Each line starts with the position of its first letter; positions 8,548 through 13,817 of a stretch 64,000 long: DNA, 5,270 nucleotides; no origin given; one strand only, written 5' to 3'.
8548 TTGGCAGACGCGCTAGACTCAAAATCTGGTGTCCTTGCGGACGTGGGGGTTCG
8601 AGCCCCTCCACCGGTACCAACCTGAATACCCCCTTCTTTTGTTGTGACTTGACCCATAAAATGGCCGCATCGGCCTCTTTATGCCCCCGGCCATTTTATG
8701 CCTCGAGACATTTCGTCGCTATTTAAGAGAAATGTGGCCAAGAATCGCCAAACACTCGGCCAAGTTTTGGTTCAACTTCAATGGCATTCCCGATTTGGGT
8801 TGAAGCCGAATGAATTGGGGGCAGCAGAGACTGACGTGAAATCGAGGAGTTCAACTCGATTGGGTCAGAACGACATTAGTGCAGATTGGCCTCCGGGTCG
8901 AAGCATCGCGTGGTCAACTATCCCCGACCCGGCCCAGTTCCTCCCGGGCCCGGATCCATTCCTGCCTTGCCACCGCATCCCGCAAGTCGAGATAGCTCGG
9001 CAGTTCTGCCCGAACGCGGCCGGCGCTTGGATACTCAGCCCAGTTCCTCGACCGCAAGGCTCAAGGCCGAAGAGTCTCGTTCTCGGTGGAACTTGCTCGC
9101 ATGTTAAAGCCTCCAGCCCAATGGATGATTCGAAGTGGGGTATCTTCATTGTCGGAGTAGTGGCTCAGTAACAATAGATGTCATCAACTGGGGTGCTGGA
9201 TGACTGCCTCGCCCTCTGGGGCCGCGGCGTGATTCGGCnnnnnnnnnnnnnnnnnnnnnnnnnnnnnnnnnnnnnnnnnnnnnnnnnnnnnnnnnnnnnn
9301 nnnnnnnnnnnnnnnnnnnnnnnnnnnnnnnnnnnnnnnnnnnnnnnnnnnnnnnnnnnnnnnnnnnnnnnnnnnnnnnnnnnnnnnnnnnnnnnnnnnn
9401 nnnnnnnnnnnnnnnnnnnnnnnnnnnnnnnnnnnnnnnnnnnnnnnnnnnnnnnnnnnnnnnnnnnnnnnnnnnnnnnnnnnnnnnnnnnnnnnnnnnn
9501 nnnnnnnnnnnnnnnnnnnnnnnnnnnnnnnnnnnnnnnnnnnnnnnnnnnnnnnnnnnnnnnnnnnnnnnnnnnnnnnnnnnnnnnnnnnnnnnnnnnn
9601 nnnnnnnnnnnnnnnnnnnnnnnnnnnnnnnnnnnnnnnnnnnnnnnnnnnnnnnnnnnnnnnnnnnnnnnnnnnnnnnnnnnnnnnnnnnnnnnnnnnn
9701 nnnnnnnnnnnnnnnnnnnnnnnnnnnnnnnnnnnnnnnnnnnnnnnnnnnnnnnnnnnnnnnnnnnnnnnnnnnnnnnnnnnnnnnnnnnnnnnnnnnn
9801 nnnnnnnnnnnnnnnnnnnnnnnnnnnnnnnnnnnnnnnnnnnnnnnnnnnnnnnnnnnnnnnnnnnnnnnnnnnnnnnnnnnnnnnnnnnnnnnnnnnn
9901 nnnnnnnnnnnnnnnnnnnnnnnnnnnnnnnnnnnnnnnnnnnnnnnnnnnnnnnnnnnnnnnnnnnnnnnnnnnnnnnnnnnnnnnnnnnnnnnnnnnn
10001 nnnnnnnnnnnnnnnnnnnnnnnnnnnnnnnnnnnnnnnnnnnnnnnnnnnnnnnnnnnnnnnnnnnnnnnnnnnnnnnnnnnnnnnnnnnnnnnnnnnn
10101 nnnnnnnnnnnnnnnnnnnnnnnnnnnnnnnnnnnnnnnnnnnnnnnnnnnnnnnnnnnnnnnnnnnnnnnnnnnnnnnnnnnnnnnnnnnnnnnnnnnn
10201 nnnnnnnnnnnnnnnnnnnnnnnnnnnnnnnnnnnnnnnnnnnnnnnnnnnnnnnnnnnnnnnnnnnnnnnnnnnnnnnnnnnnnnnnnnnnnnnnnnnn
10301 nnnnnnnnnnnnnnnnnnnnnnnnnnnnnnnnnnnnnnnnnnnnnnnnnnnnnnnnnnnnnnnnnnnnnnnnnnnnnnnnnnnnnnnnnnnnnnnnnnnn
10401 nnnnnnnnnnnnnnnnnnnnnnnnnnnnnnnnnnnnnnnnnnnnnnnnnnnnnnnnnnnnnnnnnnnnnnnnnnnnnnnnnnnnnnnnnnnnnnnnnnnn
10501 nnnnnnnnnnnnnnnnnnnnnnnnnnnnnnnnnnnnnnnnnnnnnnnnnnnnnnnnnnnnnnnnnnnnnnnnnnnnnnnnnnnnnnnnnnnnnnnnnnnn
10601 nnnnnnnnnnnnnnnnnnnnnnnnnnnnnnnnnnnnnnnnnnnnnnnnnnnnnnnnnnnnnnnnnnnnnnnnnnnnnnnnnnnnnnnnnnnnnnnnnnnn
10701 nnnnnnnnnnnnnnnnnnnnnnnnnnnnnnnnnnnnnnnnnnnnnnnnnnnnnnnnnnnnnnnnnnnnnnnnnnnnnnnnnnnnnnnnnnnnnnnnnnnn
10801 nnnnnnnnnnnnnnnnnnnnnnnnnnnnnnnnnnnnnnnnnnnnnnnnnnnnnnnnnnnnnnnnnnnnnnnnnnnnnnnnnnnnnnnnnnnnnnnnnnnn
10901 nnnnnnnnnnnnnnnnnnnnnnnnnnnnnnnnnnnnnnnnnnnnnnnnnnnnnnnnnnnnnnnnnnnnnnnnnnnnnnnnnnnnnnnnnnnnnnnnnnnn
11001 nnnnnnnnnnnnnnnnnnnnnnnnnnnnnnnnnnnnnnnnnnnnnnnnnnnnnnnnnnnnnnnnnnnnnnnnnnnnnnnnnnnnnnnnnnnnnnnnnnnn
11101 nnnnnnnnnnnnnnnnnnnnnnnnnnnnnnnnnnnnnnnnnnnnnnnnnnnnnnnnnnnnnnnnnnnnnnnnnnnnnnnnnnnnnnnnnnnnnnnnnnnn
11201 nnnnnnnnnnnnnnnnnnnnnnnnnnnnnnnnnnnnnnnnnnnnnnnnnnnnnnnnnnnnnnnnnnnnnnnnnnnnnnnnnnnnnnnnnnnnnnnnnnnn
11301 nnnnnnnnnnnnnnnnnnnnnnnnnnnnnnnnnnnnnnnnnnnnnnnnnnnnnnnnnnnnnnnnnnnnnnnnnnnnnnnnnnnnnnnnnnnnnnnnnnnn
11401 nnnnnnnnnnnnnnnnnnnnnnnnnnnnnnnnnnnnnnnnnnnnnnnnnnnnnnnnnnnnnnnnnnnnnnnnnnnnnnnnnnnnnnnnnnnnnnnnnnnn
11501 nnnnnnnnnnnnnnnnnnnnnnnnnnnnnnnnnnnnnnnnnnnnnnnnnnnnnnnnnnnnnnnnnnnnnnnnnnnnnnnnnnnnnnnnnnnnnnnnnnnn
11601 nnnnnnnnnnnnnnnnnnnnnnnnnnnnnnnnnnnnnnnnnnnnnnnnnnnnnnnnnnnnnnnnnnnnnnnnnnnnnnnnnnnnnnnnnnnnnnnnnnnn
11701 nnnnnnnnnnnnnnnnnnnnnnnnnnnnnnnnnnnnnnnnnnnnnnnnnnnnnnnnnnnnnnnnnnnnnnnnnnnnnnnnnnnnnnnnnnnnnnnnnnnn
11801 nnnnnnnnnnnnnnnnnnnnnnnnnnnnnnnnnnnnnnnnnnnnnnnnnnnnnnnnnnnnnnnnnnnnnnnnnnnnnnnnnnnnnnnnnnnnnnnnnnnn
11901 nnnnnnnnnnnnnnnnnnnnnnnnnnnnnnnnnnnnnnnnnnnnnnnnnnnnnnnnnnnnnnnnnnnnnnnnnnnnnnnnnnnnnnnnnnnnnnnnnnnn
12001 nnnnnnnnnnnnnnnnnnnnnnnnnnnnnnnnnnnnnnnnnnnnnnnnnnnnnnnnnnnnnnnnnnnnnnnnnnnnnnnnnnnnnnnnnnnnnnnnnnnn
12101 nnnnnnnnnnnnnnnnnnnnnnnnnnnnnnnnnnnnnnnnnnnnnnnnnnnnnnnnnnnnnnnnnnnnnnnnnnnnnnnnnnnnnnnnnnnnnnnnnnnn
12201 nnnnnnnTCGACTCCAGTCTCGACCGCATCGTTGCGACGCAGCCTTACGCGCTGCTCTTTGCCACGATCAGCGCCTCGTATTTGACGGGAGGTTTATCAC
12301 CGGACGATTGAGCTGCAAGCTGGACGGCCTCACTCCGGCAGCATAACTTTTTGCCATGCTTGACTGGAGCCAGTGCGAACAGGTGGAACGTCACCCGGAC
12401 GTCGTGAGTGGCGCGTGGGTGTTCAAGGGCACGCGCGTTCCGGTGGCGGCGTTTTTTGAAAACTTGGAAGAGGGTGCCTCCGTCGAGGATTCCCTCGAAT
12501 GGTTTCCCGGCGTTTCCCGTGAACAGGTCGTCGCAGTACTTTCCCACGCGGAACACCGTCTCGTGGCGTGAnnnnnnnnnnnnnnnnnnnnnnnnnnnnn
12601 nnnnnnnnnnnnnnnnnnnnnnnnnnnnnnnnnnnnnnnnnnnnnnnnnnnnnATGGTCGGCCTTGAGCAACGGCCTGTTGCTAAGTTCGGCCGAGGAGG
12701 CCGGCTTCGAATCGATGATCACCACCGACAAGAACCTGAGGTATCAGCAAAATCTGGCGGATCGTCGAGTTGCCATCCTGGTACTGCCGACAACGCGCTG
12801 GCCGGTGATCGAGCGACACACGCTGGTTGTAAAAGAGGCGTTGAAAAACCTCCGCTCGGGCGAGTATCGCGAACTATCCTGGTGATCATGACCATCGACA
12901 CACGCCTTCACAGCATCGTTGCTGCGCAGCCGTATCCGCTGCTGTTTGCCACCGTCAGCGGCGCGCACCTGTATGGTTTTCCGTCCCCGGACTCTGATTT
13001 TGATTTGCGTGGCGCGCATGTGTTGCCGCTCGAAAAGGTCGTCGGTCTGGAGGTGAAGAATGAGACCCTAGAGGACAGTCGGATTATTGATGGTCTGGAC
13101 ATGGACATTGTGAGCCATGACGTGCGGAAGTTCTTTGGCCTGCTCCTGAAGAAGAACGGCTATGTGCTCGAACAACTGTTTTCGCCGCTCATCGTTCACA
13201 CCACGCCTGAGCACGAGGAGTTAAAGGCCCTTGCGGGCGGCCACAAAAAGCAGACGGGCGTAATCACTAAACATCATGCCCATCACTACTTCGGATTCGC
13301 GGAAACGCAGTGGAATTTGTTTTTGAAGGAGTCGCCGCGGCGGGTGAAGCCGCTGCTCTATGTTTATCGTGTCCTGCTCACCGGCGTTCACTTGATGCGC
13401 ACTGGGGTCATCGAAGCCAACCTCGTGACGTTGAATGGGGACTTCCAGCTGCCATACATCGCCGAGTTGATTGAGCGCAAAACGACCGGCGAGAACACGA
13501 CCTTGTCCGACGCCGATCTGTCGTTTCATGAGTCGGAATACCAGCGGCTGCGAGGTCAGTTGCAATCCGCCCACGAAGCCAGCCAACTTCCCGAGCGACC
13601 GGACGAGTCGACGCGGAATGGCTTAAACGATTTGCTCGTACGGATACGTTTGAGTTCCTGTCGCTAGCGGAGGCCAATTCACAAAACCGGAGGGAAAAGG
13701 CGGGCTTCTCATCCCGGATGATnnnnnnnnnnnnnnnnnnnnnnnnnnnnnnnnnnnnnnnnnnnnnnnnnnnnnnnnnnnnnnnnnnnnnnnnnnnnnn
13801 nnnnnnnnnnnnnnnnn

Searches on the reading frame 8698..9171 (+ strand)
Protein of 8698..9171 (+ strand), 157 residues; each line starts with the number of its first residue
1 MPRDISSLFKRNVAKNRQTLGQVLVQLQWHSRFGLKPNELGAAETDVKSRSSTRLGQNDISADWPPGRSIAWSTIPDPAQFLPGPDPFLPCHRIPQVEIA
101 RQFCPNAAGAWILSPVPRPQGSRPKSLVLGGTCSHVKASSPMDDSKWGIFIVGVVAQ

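Call 4: search_protein_families(library=pfam, proteins=[window:8698-9171:+], max_evalue=0.01)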
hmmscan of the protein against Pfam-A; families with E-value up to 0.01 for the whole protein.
window:8698-9171:+ (157 aa): 0 families

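Call 5: search_protein_families(library=padloc, proteins=[window:8698-9171:+], max_evalue=0.01)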
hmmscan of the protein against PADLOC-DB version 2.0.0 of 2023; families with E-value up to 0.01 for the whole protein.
window:8698-9171:+ (157 aa): 0 families

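Call 6: search_protein_families(library=ncbifam, proteins=[window:8698-9171:+], max_evalue=0.01)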
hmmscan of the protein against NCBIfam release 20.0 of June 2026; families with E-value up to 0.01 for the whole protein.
window:8698-9171:+ (157 aa): 0 families

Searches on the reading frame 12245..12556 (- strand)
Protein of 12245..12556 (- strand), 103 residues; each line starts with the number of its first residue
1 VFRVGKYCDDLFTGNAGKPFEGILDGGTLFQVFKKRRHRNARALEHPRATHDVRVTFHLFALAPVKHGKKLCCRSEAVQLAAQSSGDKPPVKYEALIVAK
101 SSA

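Call 4: search_protein_families(library=pfam, proteins=[window:12245-12556:-], max_evalue=0.01)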
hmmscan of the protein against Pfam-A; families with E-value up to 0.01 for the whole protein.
window:12245-12556:- (103 aa): 0 families

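Call 5: search_protein_families(library=padloc, proteins=[window:12245-12556:-], max_evalue=0.01)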
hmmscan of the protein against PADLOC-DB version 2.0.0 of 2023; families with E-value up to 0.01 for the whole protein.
window:12245-12556:- (103 aa): 0 families

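Call 6: search_protein_families(library=ncbifam, proteins=[window:12245-12556:-], max_evalue=0.01)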
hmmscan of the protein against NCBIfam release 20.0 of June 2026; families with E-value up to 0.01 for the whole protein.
window:12245-12556:- (103 aa): 0 families

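Call 10: search_protein_families(library=pfam, proteins=[window:12245-12556:-], max_evalue=10)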
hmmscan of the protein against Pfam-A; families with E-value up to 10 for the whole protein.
window:12245-12556:- (103 aa): 0 families

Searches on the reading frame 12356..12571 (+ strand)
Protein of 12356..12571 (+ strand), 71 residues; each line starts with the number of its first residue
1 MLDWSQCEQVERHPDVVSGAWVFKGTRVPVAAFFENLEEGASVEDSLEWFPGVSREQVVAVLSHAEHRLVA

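Call 4: search_protein_families(library=pfam, proteins=[window:12356-12571:+], max_evalue=0.01)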
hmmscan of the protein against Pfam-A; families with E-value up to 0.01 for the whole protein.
window:12356-12571:+ (71 aa): 1 family
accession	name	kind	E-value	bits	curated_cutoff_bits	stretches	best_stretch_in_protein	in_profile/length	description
PF04255.20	DUF433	-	4.4e-14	52.5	23.6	1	10-64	1-55/56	Protein of unknown function (DUF433)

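Call 5: search_protein_families(library=padloc, proteins=[window:12356-12571:+], max_evalue=0.01)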
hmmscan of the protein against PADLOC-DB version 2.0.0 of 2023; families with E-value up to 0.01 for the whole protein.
window:12356-12571:+ (71 aa): 0 families

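Call 6: search_protein_families(library=ncbifam, proteins=[window:12356-12571:+], max_evalue=0.01)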
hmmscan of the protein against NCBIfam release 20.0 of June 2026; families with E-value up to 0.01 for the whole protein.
window:12356-12571:+ (71 aa): 0 families

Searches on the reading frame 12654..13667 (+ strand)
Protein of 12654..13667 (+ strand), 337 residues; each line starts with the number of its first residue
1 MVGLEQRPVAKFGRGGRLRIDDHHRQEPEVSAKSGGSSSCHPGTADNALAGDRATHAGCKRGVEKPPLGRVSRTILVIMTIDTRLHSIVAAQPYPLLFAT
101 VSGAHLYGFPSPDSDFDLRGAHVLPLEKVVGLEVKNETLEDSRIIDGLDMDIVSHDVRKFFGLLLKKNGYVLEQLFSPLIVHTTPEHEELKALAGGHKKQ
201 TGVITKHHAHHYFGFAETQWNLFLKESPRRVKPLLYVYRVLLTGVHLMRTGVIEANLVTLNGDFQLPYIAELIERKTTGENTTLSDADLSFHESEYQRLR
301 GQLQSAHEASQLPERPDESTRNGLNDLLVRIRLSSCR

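Call 4: search_protein_families(library=pfam, proteins=[window:12654-13667:+], max_evalue=0.01)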
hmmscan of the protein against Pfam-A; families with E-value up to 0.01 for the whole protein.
window:12654-13667:+ (337 aa): 1 family
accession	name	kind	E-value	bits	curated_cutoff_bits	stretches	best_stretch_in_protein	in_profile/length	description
PF10127.15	RlaP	-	2.2e-54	185.2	23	1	80-330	4-249/249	RNA repair pathway DNA polymerase beta family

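Call 5: search_protein_families(library=padloc, proteins=[window:12654-13667:+], max_evalue=0.01)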
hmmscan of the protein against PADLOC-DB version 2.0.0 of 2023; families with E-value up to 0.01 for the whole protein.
window:12654-13667:+ (337 aa): 0 families

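Call 6: search_protein_families(library=ncbifam, proteins=[window:12654-13667:+], max_evalue=0.01)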
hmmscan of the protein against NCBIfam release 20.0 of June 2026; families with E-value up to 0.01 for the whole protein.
window:12654-13667:+ (337 aa): 0 families
